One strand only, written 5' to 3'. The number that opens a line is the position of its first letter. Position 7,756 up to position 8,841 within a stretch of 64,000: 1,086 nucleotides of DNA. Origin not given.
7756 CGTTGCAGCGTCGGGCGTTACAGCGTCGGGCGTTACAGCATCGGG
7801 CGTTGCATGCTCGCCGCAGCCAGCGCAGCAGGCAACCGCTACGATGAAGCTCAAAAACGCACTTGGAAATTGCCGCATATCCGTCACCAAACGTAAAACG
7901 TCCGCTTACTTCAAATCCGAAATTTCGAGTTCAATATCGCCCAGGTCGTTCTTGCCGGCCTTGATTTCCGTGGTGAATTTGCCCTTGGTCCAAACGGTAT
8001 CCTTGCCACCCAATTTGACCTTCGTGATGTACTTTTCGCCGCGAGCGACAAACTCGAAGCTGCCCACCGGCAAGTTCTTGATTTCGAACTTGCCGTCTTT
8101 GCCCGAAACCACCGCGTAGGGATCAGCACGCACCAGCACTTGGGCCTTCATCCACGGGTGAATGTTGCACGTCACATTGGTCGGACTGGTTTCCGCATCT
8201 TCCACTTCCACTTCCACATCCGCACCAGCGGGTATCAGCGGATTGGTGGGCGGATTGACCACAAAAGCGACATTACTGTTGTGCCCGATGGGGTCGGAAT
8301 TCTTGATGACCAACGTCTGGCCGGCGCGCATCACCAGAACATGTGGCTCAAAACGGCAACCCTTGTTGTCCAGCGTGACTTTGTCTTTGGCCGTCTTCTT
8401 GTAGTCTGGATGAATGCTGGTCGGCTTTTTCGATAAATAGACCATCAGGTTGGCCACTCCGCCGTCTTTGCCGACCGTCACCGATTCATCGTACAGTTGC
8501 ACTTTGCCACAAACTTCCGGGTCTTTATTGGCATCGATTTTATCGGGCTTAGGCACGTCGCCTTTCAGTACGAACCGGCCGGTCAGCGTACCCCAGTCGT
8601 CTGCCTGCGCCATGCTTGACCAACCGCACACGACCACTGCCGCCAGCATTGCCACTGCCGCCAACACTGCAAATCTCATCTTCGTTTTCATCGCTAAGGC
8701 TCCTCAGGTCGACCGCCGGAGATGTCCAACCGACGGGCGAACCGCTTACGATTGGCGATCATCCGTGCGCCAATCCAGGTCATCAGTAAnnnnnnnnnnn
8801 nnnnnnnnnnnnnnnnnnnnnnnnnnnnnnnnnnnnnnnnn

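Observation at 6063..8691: Three tandem paralogous cupredoxin-like proteins between the bc-type complex and the aa3 oxidase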

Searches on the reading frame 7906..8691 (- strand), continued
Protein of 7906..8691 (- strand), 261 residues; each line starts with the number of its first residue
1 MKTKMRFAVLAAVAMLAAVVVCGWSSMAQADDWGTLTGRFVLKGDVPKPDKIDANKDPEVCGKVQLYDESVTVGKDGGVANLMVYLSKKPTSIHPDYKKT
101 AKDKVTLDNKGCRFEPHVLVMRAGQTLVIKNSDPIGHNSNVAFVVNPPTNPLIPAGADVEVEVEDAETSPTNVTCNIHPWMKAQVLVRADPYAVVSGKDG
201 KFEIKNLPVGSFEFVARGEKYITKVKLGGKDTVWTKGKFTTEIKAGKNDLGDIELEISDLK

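Call 39: search_protein_families(library=pfam, proteins=[L078:6162-7244:+, L078:7280-8209:+, L078:8235-9533:-, L078:11232-12413:+, L078:12608-13750:+, L078:13751-14872:+, L078:14866-15822:+, L078:15875-16798:+, L078:16791-17489:+, L078:18064-18966:+], max_evalue=0.001)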
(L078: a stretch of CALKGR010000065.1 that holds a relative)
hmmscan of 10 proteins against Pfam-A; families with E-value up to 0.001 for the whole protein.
L078:6162-7244:+ (360 aa): 2 families
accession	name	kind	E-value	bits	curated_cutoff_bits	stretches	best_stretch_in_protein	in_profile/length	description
PF03462.23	PCRF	-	7.4e-63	212.3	24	1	14-206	3-194/194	PCRF domain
PF00472.26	RF-1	-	2.7e-40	137.3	35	1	214-323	2-116/116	RF-1 domain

L078:7280-8209:+ (309 aa): 16 families
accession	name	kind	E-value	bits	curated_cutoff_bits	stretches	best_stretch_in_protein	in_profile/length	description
PF17827.6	PrmC_N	-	1.3e-18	67.7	23.4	1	29-98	2-71/71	PrmC N-terminal domain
PF05175.20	MTS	-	1.9e-18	67.1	23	1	138-222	31-113/170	Methyltransferase small domain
PF13847.12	Methyltransf_31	-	9.1e-14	51.8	27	1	140-215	5-83/145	Methyltransferase domain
PF13649.12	Methyltransf_25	-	1.9e-12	48.2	27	1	142-225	1-84/97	Methyltransferase domain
PF06325.19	PrmA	-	2.2e-10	41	22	1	124-214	151-233/296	Ribosomal protein L11 methyltransferase (PrmA)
PF12847.13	Methyltransf_18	-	2e-07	31.6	27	1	141-211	17-86/151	Methyltransferase domain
PF03602.21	Cons_hypoth95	-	2e-07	31.3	24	1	140-226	43-132/182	Conserved hypothetical protein 95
PF01170.24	UPF0020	-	3.6e-07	30.5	22.3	1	161-219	75-133/197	RMKL-like, methyltransferase domain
PF08241.18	Methyltransf_11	-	3.7e-07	31.1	21.2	1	143-214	1-67/95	Methyltransferase domain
PF08242.18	Methyltransf_12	-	2.2e-06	28.7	30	1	143-214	1-72/98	Methyltransferase domain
PF09445.16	Methyltransf_15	-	1.2e-05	25.4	22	1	142-216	4-80/165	RNA cap guanine-N2 methyltransferase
PF01209.24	Ubie_methyltran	-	4.2e-05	23.5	20.1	1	135-211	44-120/233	ubiE/COQ5 methyltransferase family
PF04816.18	TrmK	-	0.00017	21.7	27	1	142-211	1-70/205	tRNA (adenine(22)-N(1))-methyltransferase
PF13489.12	Methyltransf_23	-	0.00026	21.2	27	1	136-213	20-87/164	Methyltransferase domain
PF02005.22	TRM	-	0.00061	19.5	27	1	131-222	42-134/376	N2,N2-dimethylguanosine tRNA methyltransferase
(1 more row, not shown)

L078:8235-9533:- (432 aa): 3 families
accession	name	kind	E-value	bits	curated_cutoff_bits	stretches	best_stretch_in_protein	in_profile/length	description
PF01071.24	GARS_A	-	2.1e-75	253.3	27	1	102-300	1-194/194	Phosphoribosylglycinamide synthetase, ATP-grasp (A) domain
PF02844.21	GARS_N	-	2.2e-42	144.3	29.5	1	2-101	1-100/100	Phosphoribosylglycinamide synthetase, N domain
PF02843.22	GARS_C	-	5.4e-33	113.6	34.8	1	337-426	2-91/92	Phosphoribosylglycinamide synthetase, C domain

L078:11232-12413:+ (393 aa): 2 families
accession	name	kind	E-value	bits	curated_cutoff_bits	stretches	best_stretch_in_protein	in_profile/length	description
PF13442.11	Cytochrome_CBB3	-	8.2e-21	74.5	27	2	98-180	9-68/68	Cytochrome C oxidase, cbb3-type, subunit III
PF00034.26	Cytochrom_C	-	4.2e-19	70.1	21.3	2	98-180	7-86/90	Cytochrome c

L078:12608-13750:+ (380 aa): 1 family
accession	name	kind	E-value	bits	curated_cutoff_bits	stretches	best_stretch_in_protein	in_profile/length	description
PF02628.20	COX15-CtaA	-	1.6e-13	50.8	29.9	1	40-222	2-207/322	Cytochrome oxidase assembly protein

L078:13751-14872:+ (373 aa): 1 family
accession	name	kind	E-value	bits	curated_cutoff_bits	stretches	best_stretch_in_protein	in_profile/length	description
PF01040.23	UbiA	-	1.5e-48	165.7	34.2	1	104-353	2-245/250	UbiA prenyltransferase family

L078:14866-15822:+ (318 aa): 7 families
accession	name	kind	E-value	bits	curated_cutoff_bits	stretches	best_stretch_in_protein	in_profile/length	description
PF00005.33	ABC_tran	-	7.4e-33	114.5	25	1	33-176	1-136/137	ABC transporter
PF13304.12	AAA_21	-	1.2e-11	45.7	27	2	152-208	241-300/304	AAA domain, putative AbiEii toxin, Type IV TA system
PF13732.12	DrrA1-3_C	-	2.3e-05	25.4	27.4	1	229-312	1-81/81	ATP-binding protein DrrA1-3-like, C-terminal domain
PF02463.25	SMC_N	-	0.00013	21.9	40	0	44-221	25-215/220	RecF/RecN/SMC N terminal domain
PF13476.12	AAA_23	-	0.00014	23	27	1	34-66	11-42/201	AAA domain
PF13175.12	AAA_15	-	0.00025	21.3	32.1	0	35-67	16-47/374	AAA ATPase domain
PF13191.12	AAA_16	-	0.0006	20.8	32.6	0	44-141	25-129/167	AAA ATPase domain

L078:15875-16798:+ (307 aa): 3 families
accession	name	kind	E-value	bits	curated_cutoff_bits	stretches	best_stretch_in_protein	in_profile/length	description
PF01061.29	ABC2_membrane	-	6.6e-24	85.1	26.9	1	46-260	4-210/211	ABC-2 type transporter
PF12698.13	ABC2_membrane_3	-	1.6e-14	54.2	31.6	1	90-290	157-346/347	ABC-2 family transporter protein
PF12679.13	ABC2_membrane_2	-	8.4e-10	38.8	27.2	1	82-203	72-182/283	ABC-2 family transporter protein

L078:16791-17489:+ (232 aa): 4 families
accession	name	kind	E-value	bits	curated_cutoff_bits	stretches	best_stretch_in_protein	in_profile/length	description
PF02630.20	SCO1-SenC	-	9.3e-25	87.6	22.8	1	79-202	2-132/134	SCO1/SenC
PF08534.16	Redoxin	-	1.2e-08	35.3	26.6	1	81-214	9-138/148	Redoxin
PF00578.27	AhpC-TSA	-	8.5e-07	29.4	26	1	80-154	7-81/124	AhpC/TSA family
PF13905.12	Thioredoxin_8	-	8.7e-05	23.2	27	1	99-170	2-66/94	Thioredoxin-like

L078:18064-18966:+ (300 aa): 1 family
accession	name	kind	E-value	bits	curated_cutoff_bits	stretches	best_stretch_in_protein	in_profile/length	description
PF00813.25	FliP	-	2.8e-73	246.4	26.9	1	92-292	1-191/191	FliP family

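Call 45: find_encoding_contigs(protein=P0001, flank=10000, max_places=2)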
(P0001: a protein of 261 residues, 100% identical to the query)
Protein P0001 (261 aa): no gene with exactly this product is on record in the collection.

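Call 48: search_protein_representatives(alignment_id=A2)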
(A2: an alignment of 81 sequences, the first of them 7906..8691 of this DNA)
Query: 81 sequences, 258 profile positions. Proteins with E-value up to 0.001 (for the whole library): 14865; up to 1e-10: 9022; up to 1e-30: 2605. The best 150 are listed.
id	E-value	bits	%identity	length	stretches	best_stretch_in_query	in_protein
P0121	1.5e-127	441.0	-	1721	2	24-257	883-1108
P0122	1.2e-115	402.1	-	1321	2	22-256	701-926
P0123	3.6e-103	361.2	-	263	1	1-258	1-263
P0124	6.5e-101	353.8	-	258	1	2-257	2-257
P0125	4.9e-99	347.6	-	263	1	5-258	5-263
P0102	1.0e-98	346.6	-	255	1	1-256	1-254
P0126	1.2e-98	346.4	-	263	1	7-258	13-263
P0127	8.2e-98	343.6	-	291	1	20-258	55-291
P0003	1.3e-96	339.7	-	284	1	15-257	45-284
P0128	2.5e-96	338.8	-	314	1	11-258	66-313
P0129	4.0e-96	338.1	-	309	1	15-256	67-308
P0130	1.7e-95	336.0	-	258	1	11-253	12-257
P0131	6.3e-95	334.2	-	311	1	16-258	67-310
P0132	2.3e-94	332.3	-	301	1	7-257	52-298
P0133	1.2e-91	323.5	-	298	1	14-256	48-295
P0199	4.6e-79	282.2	-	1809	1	20-251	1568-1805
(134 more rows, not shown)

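Call 50: find_encoding_contigs(protein=P0199, flank=8000, max_places=3)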
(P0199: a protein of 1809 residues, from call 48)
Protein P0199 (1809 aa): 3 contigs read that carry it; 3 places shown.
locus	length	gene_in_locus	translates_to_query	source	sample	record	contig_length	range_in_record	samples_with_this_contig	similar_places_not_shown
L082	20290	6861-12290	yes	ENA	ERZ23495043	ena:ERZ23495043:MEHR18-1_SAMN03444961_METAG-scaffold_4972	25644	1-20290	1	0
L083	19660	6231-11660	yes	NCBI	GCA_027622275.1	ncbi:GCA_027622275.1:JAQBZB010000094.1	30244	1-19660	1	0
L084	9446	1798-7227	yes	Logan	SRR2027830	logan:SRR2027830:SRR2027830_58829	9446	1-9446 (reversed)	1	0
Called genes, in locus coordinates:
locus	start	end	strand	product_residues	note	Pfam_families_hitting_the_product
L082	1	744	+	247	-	?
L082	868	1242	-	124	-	-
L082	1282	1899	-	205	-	PF04191:PEMT (weak), PF04140:ICMT (weak)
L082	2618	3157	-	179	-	-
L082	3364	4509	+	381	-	PF00355:Rieske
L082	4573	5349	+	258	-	PF00033:Cytochrome_B, PF14358:DUF4405, PF13631:Cytochrom_B_N_2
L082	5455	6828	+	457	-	-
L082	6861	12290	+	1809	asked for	PF00034:Cytochrom_C (faint), PF13442:Cytochrome_CBB3 (faint), PF14522:Cytochrome_C7 (faint)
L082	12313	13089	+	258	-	-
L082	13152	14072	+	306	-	-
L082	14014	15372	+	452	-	PF13442:Cytochrome_CBB3, PF00034:Cytochrom_C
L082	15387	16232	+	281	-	PF02790:COX2_TM, PF00116:COX2, PF13473:Cupredoxin_1 (weak)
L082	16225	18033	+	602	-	PF00115:COX1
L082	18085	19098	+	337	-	PF02628:COX15-CtaA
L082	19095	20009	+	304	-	PF01040:UbiA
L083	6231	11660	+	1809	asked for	PF00034:Cytochrom_C (faint), PF13442:Cytochrome_CBB3 (faint), PF14522:Cytochrome_C7 (faint)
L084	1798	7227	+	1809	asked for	PF00034:Cytochrom_C (faint), PF13442:Cytochrome_CBB3 (faint), PF14522:Cytochrome_C7 (faint)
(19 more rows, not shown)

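Call 68: search_protein_families(library=pfam, proteins=[L081:3332-6967:+, L081:7343-8638:+, L081:8931-9860:+, L081:10720-11247:+, L081:11659-12246:+, L081:12243-13289:+, L081:13348-14952:+, L060:8958-9929:+, L060:11693-15070:+, L060:6899-8812:-], max_evalue=0.001)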
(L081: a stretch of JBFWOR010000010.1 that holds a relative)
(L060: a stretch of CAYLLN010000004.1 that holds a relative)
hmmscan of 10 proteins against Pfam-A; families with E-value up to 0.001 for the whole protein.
L081:3332-6967:+ (1211 aa): 1 family
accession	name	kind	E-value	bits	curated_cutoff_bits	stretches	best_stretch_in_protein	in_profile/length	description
PF00384.28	Molybdopterin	-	1.1e-23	84.3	24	1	329-798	79-351/353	Molybdopterin oxidoreductase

L081:7343-8638:+ (431 aa): 8 families
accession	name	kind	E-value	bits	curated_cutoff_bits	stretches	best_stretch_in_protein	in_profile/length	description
PF13247.11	Fer4_11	-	2.5e-22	79.4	26.2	1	174-253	4-84/100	4Fe-4S dicluster domain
PF12838.12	Fer4_7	-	4.2e-13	50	27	1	180-226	2-51/52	4Fe-4S dicluster domain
PF13237.11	Fer4_10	-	2.2e-10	40.7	25.5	1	177-224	6-53/53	4Fe-4S dicluster domain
PF13187.11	Fer4_9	-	5.6e-07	29.9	27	1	180-226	2-50/52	4Fe-4S dicluster domain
PF12837.12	Fer4_6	-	8e-07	29.2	25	0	28-46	2-20/24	4Fe-4S binding domain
PF12797.12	Fer4_2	-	1.7e-05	24.9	24.5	1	28-46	3-21/22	4Fe-4S binding domain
PF14697.11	Fer4_21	-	0.00047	20.7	35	0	180-228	8-56/59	4Fe-4S dicluster domain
PF00037.32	Fer4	-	0.00079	19.6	21.1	1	29-45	2-18/24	4Fe-4S binding domain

L081:8931-9860:+ (309 aa): 1 family
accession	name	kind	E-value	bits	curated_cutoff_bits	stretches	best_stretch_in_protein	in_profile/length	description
PF02613.20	Nitrate_red_del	-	2e-20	73.7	22.2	1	129-248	22-135/136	Nitrate reductase delta subunit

L081:10720-11247:+ (175 aa): 1 family
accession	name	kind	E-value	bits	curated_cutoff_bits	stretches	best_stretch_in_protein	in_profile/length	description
PF03473.23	MOSC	-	1.6e-14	54.4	22.7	1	53-156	4-119/120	MOSC domain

L081:11659-12246:+ (195 aa): 1 family
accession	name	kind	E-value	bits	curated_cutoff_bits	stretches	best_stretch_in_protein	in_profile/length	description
PF00355.32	Rieske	-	6.1e-10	39.3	20.3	1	68-157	2-83/88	Rieske [2Fe-2S] domain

L081:12243-13289:+ (348 aa): 4 families
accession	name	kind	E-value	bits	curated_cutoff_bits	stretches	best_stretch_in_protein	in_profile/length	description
PF00033.24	Cytochrome_B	-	1.7e-51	175.2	27.2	1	23-210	2-187/189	Cytochrome b/b6/petB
PF13631.11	Cytochrom_B_N_2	-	2.4e-45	155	27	1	94-260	2-166/169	Cytochrome b(N-terminal)/b6/petB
PF00032.22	Cytochrom_B_C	-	6.4e-08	33.2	20.7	1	263-342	1-81/102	Cytochrome b(C-terminal)/b6/petD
PF14358.11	DUF4405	-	6e-07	30.3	26.7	1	45-102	9-61/66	Domain of unknown function (DUF4405)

L081:13348-14952:+ (534 aa): 6 families
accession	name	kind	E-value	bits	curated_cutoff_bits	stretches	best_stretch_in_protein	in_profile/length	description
PF13447.11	Multi-haem_cyto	-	6e-25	88.5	21.9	1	244-433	96-263/269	Seven times multi-haem cytochrome CxxCH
PF13435.11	Cytochrome_C554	-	8.2e-12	46.3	20.8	1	266-333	2-68/84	Cytochrome c554 and c-prime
PF14522.11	Cytochrome_C7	-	1.5e-11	44.4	24.8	1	41-113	5-66/67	Cytochrome c7 and related cytochrome c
PF22113.1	Mtrc-MtrF_II-IV_dom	-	8.9e-07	29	30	0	243-394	6-166/176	Outer membrane cytochrome MtrC/MtrF-like, domains II/IV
PF14537.11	Cytochrom_c3_2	-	8.2e-05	23.4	25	0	72-117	2-37/79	Cytochrome c3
PF09699.15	Paired_CXXCH_1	-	8.5e-05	22.6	20.6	0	243-270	6-36/41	Doubled CXXCH motif (Paired_CXXCH_1)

L060:8958-9929:+ (323 aa): 2 families
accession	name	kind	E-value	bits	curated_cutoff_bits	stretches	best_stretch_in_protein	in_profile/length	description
PF07728.20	AAA_5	-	1.7e-18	67.4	22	1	61-187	4-135/139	AAA domain (dynein-related subfamily)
PF07726.17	AAA_3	-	8.3e-07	29.4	27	1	62-190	5-128/131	ATPase family associated with various cellular activities (AAA)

L060:11693-15070:+ (1125 aa): 0 families

L060:6899-8812:- (637 aa): 0 families

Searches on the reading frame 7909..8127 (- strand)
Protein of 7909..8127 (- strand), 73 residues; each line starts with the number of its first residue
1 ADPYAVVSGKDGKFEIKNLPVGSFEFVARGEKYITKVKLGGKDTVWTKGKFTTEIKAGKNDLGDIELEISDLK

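Call 44: search_protein_families(library=pfam, proteins=[window:7909-8127:-], max_evalue=1)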
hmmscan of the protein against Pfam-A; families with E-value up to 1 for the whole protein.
seq(73 aa): 3 families
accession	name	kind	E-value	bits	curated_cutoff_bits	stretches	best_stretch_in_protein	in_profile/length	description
PF13620.12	CarboxypepD_reg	-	0.0017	19.1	32.3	1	5-38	31-64/82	Carboxypeptidase regulatory-like domain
PF13715.12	CarbopepD_reg_2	-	0.013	16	32.2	1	6-36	28-58/88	CarboxypepD_reg-like domain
PF04385.20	FAINT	-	0.11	12.9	20.7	1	10-52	8-52/78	Domain of unknown function, DUF529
